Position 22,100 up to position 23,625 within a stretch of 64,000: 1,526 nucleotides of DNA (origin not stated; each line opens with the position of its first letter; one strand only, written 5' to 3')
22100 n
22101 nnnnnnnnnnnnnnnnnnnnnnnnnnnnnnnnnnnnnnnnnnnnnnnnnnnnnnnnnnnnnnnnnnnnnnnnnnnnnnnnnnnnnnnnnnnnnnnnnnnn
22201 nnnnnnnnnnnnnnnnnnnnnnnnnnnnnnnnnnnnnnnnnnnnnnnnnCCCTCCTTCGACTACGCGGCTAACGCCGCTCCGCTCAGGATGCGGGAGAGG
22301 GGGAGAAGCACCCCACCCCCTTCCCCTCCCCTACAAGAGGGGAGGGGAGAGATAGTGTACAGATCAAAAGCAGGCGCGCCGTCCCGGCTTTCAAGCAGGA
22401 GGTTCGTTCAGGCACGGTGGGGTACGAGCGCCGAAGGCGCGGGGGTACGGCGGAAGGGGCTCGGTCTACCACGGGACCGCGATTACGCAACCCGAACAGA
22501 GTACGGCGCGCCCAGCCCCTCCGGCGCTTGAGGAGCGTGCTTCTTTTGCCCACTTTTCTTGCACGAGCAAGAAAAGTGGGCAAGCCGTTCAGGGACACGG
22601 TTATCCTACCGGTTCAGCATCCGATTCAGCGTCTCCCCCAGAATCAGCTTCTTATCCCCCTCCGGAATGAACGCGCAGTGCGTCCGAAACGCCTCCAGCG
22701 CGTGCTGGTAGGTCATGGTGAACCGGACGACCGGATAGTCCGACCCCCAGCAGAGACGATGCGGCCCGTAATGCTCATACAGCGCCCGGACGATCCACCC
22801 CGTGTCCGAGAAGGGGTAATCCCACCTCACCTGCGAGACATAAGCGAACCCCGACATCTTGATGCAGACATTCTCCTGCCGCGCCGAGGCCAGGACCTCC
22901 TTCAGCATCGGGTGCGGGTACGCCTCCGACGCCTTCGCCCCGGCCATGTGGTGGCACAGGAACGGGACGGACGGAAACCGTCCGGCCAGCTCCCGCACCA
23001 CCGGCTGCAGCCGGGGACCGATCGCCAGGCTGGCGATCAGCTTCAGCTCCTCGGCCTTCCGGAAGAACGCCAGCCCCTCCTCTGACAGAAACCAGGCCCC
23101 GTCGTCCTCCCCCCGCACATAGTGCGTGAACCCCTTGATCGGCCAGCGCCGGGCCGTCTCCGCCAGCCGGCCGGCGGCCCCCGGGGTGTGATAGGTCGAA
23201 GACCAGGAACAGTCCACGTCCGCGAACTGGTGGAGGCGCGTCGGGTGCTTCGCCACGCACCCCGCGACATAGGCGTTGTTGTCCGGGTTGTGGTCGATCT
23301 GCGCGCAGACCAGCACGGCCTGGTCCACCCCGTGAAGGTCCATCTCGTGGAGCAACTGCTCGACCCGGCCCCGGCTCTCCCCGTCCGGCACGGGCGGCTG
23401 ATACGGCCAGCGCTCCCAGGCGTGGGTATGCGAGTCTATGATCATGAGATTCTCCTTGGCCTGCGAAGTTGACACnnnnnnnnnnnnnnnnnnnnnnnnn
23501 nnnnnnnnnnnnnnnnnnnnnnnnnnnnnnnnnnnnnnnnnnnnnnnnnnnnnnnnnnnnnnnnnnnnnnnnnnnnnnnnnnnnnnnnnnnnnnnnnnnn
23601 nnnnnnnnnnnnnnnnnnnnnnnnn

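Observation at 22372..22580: Copy B keeps the element's outer modules but carries a different interior inside a co-varied closing stem (cassette-like behaviour)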

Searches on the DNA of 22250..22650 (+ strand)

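Call 14: search_rna_families(source=window, start=22250, end=22650, threshold=evalue, max_evalue=10, show_alignments=3)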
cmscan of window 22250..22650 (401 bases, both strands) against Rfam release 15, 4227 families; matches with E-value up to 10: 24.
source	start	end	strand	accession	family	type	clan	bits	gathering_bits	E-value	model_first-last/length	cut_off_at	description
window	22320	22347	-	RF02795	Pab91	Gene; snRNA; snoRNA; HACA-box;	-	23.6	71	0.033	1-57/57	no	Pab91 RNA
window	22545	22583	+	RF04197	mir-9457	Gene; miRNA;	-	19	90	0.42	1-68/68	no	mir-9457 microRNA precursor family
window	22307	22361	-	RF04240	mir-4716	Gene; miRNA;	-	17.9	76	0.5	1-84/84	no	mir-4716 microRNA precursor family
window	22280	22341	-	RF03340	mir-6511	Gene; miRNA;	-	17.8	87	2.3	1-67/67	no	mir-6511 microRNA precursor family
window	22541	22588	+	RF00103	mir-1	Gene; miRNA;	-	17.7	45.6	0.51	1-79/79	no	mir-1 microRNA precursor family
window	22314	22353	-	RF03520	mir-3059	Gene; miRNA;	-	17.1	88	1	1-59/59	no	mir-3059 microRNA precursor family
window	22546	22584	-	RF04197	mir-9457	Gene; miRNA;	-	16.9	90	1.5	1-68/68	no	mir-9457 microRNA precursor family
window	22286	22333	+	RF00772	mir-328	Gene; miRNA;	-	16.8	70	3.3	1-75/75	no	mir-328 microRNA precursor family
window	22544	22585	+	RF00980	mir-643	Gene; miRNA;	-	16.7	65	1.1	1-85/85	no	mir-643 microRNA precursor family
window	22283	22335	-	RF01918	mir-1249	Gene; miRNA;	-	16.4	83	1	1-75/75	no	mir-1249 microRNA precursor family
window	22291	22330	+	RF03778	mir-483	Gene; miRNA;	-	16.3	60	2.3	1-75/75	no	mir-483 microRNA precursor family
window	22547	22620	-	RF01070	sucA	Cis-reg;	-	15.9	40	2.2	1-83/83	no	SucA RNA motif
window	22284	22334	+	RF04279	mir-H20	Gene; miRNA;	CL00141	15.8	99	3.1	1-82/82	no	mir-H20 microRNA precursor family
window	22282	22334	-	RF03261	mir-1759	Gene; miRNA;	-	15.7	58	4.1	1-75/75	no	mir-1759 microRNA precursor family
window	22315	22354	+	RF01014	mir-1306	Gene; miRNA;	-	15.4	70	1.6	1-72/72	no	mir-1306 microRNA precursor family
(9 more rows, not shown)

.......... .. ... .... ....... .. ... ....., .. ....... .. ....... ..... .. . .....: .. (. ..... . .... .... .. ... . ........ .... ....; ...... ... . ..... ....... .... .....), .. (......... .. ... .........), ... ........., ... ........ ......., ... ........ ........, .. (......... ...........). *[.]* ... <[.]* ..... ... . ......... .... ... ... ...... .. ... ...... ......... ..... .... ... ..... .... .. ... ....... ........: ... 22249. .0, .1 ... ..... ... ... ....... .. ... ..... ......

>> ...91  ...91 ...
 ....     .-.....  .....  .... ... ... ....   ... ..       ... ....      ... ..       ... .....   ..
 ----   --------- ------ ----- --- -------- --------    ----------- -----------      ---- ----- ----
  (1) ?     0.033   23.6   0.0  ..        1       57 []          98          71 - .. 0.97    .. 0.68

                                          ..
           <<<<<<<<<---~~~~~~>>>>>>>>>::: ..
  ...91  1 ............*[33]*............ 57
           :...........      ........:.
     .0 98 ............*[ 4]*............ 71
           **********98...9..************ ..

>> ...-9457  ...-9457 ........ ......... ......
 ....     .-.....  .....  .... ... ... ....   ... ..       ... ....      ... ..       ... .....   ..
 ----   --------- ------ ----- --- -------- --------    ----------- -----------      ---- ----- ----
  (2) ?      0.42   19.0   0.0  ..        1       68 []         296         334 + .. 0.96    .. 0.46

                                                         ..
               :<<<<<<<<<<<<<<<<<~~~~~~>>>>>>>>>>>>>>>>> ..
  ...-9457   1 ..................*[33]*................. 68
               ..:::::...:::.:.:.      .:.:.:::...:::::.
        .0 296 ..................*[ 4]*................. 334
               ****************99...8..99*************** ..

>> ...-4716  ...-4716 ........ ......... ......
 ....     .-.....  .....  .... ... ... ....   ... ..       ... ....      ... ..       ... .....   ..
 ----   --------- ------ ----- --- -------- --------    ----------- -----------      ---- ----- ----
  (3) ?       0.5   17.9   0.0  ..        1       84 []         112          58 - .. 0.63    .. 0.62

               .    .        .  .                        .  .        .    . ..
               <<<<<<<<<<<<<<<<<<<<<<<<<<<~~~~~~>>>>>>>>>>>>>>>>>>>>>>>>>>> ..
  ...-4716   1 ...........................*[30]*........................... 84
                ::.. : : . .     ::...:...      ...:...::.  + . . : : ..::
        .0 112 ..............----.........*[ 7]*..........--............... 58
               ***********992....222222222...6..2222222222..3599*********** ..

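Call 81: search_dna_similar(query=window:22357-22592:+, collection=plasmids, mode=distant, max_evalue=0.001, max_rows=25)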
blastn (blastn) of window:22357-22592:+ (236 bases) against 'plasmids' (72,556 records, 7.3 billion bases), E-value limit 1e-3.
No match.

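Call 82: search_dna_similar(query=window:22357-22592:+, collection=phages, mode=distant, max_evalue=0.001, max_rows=15)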
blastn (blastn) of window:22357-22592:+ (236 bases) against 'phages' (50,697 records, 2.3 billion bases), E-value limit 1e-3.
No match.

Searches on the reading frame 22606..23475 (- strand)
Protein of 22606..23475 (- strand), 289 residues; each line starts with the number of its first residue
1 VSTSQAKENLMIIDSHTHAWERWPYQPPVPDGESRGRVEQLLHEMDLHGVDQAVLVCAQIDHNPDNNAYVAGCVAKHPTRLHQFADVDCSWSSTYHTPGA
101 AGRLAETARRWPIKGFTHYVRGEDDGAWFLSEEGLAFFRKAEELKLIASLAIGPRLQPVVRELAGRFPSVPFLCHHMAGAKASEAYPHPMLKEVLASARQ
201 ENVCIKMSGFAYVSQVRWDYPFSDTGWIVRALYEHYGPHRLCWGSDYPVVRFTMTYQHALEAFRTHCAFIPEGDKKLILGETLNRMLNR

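Call 47: search_protein_families(library=pfam, proteins=[window:22606-23475:-])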
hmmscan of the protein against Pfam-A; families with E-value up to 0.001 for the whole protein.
window:22606-23475:- (289 aa): 1 family
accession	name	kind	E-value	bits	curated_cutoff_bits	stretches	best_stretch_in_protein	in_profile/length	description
PF04909.20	Amidohydro_2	-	4.5e-24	86.1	26.4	1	13-282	1-282/289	Amidohydrolase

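Call 48: find_homologous_proteins(query=window:22606-23475:-, max_evalue=1e-40)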
Query window:22606-23475:- (289 aa): 1509 proteins with E <= 1e-40 among 2699 candidates; the best 120 are listed.
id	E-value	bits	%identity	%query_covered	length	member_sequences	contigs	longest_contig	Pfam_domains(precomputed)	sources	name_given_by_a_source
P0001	1.1e-175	601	90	97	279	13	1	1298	PF04909.21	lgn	-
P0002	8.5e-173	592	87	96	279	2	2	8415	PF04909.21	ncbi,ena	-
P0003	2.1e-161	555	82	97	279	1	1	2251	PF04909.21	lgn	-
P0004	7.2e-153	527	78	96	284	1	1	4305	PF04909.21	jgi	jgi:predicted TIM-barrel fold metal-dependent hydrolase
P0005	1.3e-150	519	76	96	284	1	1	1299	PF04909.21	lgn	-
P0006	6.0e-150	517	78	96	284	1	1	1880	PF04909.21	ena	-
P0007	3.4e-148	511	77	96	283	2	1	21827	PF04909.21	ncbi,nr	ncbi:MAG: amidohydrolase [Planctomycetes bacterium]|nr:amidohydrolase [Planctomycetota bacterium]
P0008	8.4e-145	500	74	96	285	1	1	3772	PF04909.21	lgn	-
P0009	3.2e-143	495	74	96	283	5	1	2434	PF04909.21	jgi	jgi:L-fuconolactonase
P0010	6.9e-143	494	74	96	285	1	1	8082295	PF04909.21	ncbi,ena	-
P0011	4.2e-141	488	74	96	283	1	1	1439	PF04909.21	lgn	-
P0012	2.8e-140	485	71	97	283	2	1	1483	PF04909.21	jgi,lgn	jgi:predicted TIM-barrel fold metal-dependent hydrolase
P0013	1.2e-139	483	71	96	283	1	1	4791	PF04909.21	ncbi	-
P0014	3.9e-139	481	71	96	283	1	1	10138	PF04909.21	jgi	-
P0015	8.0e-139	480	71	96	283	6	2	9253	PF04909.21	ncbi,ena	-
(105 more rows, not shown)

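Call 49: find_encoding_contigs(protein=P0002, flank=4000, max_places=4)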
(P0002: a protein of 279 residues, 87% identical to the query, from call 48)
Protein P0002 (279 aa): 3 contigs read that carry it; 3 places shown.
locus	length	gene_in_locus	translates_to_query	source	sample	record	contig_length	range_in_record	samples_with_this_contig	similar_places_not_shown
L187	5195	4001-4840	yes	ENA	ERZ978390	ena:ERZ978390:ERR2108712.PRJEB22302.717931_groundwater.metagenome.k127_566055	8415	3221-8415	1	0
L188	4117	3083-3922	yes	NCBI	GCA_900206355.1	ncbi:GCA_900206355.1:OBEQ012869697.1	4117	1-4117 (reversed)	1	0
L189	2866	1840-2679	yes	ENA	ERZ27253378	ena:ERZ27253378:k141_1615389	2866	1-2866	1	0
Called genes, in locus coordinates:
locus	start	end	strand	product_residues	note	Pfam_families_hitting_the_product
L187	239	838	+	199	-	PF05724:TPMT, PF13847:Methyltransf_31 (faint), PF08241:Methyltransf_11, PF08242:Methyltransf_12, PF13649:Methyltransf_25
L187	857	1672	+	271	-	-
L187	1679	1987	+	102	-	-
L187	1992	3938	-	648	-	PF20581:DUF6785, PF20580:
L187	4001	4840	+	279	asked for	PF04909:Amidohydro_2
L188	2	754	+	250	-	?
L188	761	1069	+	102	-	-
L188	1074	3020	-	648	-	PF20581:DUF6785, PF20580:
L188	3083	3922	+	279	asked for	PF04909:Amidohydro_2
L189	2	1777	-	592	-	?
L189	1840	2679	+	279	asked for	PF04909:Amidohydro_2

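Call 50: find_encoding_contigs(protein=P0004, flank=4000, max_places=3)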
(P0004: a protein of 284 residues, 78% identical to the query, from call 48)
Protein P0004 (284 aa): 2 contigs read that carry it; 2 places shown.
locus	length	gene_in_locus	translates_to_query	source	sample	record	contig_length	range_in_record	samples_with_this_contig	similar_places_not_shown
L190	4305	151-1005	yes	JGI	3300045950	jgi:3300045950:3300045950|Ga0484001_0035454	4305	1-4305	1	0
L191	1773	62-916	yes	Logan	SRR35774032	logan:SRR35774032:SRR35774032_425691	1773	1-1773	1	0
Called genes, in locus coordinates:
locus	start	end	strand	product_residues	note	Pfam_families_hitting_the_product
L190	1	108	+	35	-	?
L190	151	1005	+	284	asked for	PF04909:Amidohydro_2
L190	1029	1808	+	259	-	PF01261:AP_endonuc_2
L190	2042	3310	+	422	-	PF01408:GFO_IDH_MocA, PF22725:GFO_IDH_MocA_C3, PF02894:GFO_IDH_MocA_C (weak)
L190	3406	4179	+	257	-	PF00106:adh_short, PF01370:Epimerase (weak), PF08659:KR, PF13561:adh_short_C2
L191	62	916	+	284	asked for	PF04909:Amidohydro_2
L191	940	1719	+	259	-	PF01261:AP_endonuc_2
